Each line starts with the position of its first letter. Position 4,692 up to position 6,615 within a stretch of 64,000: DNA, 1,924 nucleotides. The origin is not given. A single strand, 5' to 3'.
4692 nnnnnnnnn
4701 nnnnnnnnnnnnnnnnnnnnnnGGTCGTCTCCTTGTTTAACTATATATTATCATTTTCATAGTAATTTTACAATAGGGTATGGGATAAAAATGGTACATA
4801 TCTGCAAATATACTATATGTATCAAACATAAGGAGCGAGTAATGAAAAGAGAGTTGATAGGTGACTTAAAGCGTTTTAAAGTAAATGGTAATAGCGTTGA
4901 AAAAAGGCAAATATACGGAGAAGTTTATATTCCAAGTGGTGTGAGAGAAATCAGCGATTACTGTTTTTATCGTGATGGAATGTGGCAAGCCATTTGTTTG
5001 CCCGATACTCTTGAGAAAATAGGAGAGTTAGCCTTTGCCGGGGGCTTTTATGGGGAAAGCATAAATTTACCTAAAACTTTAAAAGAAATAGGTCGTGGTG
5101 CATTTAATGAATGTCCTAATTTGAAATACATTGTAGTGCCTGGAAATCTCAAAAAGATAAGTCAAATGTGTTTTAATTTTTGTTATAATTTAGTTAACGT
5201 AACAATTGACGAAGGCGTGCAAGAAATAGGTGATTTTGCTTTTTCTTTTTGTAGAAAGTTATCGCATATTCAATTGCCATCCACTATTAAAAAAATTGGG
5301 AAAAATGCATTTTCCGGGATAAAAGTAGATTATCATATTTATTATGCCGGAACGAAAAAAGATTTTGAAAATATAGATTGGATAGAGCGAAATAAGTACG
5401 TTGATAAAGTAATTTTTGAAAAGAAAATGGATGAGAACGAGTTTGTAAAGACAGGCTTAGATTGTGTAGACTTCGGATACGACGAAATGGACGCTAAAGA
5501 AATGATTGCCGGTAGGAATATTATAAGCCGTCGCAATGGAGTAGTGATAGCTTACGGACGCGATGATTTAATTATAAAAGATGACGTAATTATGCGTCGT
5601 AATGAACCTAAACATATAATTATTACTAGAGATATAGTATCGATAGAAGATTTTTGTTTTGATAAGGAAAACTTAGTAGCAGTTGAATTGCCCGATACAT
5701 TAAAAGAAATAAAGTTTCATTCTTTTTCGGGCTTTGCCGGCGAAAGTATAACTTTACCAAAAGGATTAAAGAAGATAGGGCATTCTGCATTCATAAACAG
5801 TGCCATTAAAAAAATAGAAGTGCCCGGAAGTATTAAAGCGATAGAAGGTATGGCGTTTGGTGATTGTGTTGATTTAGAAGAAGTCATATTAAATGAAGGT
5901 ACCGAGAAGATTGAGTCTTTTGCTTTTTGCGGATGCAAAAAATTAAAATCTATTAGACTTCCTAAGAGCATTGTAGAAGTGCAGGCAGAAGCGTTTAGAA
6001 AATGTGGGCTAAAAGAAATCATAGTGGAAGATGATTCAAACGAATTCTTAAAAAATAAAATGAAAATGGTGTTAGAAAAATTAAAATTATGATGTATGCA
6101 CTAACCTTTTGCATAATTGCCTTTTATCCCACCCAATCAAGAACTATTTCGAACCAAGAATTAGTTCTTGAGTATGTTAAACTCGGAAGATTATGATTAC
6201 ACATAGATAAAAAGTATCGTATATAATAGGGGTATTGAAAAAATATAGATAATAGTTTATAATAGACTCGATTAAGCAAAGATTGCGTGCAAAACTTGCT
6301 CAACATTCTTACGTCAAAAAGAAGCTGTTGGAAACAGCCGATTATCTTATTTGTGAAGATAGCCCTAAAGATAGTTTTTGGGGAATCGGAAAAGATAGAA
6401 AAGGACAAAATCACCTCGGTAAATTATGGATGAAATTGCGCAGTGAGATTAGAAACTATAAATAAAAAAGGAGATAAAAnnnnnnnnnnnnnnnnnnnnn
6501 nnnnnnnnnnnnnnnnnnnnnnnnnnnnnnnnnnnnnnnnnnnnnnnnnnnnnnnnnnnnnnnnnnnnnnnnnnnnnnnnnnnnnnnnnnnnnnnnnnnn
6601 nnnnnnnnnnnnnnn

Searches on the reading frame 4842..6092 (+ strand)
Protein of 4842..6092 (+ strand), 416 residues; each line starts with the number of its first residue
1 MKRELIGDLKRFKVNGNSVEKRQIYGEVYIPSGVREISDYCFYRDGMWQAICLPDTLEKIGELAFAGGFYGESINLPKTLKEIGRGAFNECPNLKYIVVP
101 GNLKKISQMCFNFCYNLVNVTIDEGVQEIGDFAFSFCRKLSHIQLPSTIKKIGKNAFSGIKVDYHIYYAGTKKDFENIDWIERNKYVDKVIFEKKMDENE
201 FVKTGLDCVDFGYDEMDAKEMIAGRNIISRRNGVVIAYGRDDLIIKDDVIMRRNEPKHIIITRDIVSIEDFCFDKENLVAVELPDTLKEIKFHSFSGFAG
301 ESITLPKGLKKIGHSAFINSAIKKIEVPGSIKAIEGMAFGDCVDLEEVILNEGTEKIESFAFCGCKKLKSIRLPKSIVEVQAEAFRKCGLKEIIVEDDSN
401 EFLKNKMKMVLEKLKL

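Call 92: search_protein_families(library=pfam, proteins=[window:4842-6092:+], max_evalue=0.01)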
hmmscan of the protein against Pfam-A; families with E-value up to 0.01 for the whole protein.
window:4842-6092:+ (416 aa): 2 families
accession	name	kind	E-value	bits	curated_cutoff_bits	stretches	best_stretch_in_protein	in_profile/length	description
PF13306.12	LRR_5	-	7.1e-75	249.4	27.7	3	36-159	2-122/127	BspA type Leucine rich repeat region (6 copies)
PF13855.12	LRR_8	-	3.3e-05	24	27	0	80-112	13-46/61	Leucine rich repeat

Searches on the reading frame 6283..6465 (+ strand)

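Call 100: search_protein_families(library=pfam, proteins=[window:6283-6465:+], max_evalue=0.001)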
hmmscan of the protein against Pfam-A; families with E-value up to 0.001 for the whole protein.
window:6283-6465:+ (60 aa): 1 family
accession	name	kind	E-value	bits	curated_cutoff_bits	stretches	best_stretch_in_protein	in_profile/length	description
PF08719.17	NADAR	-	1e-15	58.8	35.1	1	2-57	98-163/163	NADAR domain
